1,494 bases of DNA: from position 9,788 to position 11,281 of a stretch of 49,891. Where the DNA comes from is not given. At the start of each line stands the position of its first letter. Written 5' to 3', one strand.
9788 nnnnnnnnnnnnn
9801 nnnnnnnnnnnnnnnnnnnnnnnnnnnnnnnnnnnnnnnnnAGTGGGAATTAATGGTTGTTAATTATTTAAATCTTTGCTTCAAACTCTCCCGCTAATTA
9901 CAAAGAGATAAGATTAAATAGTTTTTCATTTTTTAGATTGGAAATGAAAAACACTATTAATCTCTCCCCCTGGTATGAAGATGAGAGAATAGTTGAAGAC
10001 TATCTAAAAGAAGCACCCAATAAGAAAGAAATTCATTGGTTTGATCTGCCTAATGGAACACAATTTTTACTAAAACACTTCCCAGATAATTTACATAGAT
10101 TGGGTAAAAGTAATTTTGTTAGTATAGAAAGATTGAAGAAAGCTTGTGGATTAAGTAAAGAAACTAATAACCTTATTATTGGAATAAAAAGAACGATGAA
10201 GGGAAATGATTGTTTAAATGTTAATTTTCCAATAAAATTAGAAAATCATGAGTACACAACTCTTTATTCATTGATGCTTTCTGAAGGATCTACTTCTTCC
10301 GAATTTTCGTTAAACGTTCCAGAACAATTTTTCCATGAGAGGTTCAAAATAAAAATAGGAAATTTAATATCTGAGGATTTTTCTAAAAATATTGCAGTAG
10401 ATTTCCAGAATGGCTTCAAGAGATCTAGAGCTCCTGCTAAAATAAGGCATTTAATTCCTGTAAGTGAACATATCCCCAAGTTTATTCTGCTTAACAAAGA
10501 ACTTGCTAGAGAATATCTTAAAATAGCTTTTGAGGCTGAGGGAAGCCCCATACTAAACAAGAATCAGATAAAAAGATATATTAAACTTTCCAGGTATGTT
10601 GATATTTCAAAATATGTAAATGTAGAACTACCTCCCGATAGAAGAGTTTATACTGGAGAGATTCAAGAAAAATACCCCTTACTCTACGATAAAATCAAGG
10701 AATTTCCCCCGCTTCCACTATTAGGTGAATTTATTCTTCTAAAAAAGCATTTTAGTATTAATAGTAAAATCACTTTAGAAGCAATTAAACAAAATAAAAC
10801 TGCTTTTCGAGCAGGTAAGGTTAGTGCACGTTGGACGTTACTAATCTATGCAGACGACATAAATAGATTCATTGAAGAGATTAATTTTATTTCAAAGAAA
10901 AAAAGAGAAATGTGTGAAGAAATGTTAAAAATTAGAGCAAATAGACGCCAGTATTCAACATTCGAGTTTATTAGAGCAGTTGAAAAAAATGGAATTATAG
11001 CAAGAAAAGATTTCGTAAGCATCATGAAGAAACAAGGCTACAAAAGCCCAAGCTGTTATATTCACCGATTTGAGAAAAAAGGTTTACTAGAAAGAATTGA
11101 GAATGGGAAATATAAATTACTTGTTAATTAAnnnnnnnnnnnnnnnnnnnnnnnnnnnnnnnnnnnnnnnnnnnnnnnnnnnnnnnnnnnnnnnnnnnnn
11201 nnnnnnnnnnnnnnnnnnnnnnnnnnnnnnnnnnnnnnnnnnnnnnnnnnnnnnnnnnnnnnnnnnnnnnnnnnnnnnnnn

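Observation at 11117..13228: Fusion of glutamine-dependent asparagine synthetase with a Dph6/MJ0570-type ATP-binding domain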

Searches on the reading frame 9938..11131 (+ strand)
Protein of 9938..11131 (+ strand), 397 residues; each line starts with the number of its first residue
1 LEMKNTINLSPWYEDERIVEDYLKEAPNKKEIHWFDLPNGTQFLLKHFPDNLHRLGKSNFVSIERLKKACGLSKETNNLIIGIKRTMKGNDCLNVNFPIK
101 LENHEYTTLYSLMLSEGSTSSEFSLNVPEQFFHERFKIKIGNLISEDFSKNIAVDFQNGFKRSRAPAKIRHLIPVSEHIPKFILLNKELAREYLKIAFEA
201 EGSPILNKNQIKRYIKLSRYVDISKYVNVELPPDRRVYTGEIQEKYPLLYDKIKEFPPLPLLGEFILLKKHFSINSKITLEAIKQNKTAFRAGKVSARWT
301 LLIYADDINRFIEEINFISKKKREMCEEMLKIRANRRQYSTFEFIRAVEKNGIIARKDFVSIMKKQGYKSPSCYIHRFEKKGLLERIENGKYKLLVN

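Call 16: search_protein_families(library=pfam, proteins=[window:9938-11131:+], max_evalue=0.001)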
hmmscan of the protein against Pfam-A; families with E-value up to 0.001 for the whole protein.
window:9938-11131:+ (397 aa): 0 families
